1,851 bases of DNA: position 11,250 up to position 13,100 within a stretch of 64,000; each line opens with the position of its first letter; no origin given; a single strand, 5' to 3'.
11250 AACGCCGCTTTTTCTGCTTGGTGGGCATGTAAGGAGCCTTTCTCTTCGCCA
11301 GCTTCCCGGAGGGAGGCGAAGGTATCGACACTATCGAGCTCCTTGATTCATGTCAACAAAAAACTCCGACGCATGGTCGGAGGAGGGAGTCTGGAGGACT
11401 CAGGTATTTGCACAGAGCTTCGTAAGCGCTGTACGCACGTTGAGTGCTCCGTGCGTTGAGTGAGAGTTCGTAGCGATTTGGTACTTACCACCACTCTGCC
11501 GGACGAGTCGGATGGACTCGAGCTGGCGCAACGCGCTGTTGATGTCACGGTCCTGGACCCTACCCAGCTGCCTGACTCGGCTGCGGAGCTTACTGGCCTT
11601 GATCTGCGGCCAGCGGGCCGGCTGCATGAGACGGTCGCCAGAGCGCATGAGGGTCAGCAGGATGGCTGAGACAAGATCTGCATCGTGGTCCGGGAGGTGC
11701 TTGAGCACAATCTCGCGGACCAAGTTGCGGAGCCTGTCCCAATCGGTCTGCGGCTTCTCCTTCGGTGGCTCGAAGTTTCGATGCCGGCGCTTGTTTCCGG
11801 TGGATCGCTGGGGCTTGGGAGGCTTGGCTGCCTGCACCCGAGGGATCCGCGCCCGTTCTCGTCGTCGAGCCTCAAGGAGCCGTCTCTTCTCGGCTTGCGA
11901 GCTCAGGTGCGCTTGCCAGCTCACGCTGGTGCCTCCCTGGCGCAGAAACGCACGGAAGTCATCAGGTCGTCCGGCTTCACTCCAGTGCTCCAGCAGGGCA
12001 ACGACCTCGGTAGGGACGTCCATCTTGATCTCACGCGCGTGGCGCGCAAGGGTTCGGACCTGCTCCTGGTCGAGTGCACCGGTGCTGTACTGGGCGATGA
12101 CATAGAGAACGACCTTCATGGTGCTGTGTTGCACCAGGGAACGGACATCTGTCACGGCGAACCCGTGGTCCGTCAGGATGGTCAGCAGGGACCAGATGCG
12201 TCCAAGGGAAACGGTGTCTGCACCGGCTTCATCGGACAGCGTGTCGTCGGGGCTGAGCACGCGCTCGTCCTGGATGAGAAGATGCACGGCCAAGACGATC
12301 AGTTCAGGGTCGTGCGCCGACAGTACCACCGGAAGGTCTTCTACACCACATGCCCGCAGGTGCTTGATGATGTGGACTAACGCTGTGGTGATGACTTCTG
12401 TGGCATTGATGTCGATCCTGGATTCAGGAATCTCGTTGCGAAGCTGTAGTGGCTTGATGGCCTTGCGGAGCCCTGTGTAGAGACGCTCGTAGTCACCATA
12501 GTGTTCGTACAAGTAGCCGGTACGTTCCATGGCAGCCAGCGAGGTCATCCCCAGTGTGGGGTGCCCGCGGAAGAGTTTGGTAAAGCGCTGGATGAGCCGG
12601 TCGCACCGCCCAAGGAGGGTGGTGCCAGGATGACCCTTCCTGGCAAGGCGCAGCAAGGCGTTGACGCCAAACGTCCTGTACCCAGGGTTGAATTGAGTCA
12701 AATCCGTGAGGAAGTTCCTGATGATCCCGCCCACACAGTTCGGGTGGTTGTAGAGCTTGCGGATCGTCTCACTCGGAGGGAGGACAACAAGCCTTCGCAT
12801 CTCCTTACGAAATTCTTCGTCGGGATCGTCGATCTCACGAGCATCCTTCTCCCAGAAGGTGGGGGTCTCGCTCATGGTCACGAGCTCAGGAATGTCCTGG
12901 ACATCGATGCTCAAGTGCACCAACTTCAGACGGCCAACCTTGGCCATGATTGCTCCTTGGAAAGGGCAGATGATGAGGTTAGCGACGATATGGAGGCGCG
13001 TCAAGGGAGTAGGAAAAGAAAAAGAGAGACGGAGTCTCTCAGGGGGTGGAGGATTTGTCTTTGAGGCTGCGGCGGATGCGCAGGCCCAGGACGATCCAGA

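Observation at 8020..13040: Alternating duplicated 5' modules: two type-A and two type-B terminator-promoter cassettes interleaved between the paralogs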

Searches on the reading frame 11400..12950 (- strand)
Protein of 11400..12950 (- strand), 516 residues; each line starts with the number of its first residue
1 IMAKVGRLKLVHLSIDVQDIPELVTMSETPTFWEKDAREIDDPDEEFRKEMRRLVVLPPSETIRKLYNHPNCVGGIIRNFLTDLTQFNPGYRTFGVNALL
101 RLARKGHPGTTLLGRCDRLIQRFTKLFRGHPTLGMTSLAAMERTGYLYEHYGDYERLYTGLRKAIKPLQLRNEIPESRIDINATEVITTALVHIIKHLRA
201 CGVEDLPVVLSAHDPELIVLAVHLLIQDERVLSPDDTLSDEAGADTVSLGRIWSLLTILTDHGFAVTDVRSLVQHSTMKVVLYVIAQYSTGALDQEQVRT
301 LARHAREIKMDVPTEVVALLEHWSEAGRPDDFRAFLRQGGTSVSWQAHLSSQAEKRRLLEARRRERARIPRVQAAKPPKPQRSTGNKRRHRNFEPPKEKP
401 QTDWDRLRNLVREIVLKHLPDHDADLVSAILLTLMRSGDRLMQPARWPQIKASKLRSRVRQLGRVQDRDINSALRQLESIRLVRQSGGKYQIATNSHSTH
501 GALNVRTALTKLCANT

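Call 4: search_protein_families(library=pfam, proteins=[window:11400-12950:-], max_evalue=0.1)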
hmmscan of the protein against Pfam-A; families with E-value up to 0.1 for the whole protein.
window:11400-12950:- (516 aa): 0 families

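Call 13: search_protein_families(library=phrogs, proteins=[window:11400-12947:-], max_evalue=0.1)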
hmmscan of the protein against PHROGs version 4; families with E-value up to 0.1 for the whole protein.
window:11400-12947:- (515 aa): 0 families

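Call 14: search_protein_families(library=ncbifam, proteins=[window:11400-12947:-], max_evalue=0.1)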
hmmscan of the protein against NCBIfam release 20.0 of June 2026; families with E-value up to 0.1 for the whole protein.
window:11400-12947:- (515 aa): 0 families

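Call 32: find_encoding_contigs(protein=window:11400-12947:-, flank=10000, max_places=10)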
Protein window:11400-12947:- (515 aa): 1 contig read that carries it; 1 place shown.
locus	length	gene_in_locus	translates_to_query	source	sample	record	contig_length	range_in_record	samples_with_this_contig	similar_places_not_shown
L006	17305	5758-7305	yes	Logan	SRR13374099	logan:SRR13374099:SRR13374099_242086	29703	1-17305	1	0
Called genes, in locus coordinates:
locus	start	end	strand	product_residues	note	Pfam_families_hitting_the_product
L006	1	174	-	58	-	?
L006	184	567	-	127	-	PF00177:Ribosomal_S7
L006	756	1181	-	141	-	PF00164:Ribosom_S12_S23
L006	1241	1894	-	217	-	PF02163:Peptidase_M50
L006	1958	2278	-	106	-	-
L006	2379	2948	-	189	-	-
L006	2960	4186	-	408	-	PF00275:EPSP_synthase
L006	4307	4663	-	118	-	-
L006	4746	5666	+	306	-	-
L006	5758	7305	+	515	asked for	-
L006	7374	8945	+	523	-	-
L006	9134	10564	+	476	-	-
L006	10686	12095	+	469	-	-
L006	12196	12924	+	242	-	-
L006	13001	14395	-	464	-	PF00999:Na_H_Exchanger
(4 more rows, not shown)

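Call 56: search_protein_families(library=padloc, proteins=[window:11400-12947:-], max_evalue=0.1)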
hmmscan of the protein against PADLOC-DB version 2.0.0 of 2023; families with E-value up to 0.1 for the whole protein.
window:11400-12947:- (515 aa): 0 families
